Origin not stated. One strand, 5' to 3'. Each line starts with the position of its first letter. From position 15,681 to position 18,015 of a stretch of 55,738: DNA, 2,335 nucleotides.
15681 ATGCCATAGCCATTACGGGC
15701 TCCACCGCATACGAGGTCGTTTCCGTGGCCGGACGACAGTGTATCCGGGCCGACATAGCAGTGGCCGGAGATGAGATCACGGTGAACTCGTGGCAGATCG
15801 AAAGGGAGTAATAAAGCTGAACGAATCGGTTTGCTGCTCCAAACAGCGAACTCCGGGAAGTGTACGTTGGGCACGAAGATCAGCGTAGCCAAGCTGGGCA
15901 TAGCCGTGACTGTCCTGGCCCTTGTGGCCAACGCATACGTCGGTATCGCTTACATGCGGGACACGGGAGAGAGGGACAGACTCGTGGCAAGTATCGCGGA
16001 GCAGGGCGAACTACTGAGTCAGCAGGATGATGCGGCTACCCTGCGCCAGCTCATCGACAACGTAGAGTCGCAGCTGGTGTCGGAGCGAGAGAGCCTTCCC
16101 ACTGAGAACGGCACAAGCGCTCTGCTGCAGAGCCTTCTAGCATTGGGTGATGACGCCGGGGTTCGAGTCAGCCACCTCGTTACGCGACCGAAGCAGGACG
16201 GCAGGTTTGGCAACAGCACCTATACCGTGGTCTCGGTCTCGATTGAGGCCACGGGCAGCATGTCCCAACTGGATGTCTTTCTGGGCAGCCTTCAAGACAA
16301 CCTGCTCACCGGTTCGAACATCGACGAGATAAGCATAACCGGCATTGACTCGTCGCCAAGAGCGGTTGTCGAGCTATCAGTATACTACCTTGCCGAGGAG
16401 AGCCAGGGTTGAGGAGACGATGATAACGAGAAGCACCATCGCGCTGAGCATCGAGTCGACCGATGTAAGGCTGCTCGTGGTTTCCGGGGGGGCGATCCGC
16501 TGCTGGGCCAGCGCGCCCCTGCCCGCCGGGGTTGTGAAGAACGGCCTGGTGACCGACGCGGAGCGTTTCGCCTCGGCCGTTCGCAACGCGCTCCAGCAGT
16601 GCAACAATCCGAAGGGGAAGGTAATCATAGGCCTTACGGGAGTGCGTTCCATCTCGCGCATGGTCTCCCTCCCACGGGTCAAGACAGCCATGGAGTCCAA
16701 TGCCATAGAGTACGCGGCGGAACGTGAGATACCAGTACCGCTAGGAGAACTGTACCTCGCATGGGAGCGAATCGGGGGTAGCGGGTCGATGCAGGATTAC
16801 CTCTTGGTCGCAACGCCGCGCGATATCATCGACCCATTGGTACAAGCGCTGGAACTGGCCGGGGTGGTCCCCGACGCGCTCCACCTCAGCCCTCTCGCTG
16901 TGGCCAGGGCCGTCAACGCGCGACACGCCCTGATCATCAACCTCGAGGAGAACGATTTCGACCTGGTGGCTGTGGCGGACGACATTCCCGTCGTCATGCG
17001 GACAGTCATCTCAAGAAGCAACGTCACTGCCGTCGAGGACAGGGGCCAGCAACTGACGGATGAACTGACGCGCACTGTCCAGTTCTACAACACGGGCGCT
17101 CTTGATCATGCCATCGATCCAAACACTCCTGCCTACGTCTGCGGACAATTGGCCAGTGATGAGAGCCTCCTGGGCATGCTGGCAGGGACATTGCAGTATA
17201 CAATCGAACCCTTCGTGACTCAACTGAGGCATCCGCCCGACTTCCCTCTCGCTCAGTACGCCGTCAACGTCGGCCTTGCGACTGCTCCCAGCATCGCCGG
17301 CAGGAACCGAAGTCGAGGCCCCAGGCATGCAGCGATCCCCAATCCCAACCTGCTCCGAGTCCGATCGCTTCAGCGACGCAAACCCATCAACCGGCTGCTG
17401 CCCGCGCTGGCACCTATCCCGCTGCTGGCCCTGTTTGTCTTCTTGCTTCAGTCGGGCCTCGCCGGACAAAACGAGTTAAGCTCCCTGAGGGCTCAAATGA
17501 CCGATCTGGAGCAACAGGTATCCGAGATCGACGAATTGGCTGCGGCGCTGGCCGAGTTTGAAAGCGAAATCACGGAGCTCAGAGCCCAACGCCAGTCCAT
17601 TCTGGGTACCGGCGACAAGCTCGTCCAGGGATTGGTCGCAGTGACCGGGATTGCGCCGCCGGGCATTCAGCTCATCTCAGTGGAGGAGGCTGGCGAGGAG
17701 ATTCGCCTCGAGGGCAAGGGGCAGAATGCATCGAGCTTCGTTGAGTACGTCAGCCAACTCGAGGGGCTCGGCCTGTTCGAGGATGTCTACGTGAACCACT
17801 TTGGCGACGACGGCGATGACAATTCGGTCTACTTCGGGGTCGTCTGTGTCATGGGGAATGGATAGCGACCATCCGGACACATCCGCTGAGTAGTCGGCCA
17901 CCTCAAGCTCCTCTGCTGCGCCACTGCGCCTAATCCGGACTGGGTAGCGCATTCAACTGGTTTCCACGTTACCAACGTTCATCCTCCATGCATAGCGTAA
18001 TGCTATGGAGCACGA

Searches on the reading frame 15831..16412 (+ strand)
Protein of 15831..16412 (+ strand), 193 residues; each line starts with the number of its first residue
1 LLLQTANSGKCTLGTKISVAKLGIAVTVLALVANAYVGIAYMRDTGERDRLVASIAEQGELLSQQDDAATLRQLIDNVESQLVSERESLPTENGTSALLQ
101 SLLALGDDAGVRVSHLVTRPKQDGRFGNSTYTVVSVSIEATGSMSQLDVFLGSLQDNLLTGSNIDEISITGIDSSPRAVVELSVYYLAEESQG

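Call 10: search_protein_families(library=pfam, proteins=[window:15831-16412:+], max_evalue=0.001)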
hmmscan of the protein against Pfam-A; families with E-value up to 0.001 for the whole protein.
window:15831-16412:+ (193 aa): 1 family
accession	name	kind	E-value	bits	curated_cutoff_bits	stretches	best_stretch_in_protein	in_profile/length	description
PF04350.18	PilO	-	5.3e-05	23.8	22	1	69-153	26-106/145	Pilus assembly protein, PilO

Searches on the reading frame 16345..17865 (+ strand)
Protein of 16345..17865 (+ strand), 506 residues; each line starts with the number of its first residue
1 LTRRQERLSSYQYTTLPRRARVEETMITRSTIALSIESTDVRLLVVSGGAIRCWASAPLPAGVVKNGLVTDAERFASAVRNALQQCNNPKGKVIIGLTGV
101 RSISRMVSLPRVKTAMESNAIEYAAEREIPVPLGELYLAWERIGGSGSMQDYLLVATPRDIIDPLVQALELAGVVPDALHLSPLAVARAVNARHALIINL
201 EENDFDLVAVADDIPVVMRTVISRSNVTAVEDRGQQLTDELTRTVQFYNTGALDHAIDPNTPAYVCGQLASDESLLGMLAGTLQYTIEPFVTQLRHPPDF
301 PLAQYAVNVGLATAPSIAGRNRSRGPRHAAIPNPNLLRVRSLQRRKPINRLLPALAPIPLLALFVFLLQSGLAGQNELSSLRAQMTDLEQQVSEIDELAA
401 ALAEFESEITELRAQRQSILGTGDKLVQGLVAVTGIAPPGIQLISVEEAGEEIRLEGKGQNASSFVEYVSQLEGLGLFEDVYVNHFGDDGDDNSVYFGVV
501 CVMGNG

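Call 10: search_protein_families(library=pfam, proteins=[window:16345-17865:+], max_evalue=0.001)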
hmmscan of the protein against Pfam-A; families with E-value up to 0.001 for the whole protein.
window:16345-17865:+ (506 aa): 2 families
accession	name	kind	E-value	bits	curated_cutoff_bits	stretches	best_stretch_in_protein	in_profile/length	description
PF11104.14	PilM_2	-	8.2e-14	51.7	27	1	51-244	23-222/340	Type IV pilus assembly protein PilM;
PF05137.18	PilN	-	8.2e-05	23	22.8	1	436-484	9-57/78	Fimbrial assembly protein (PilN)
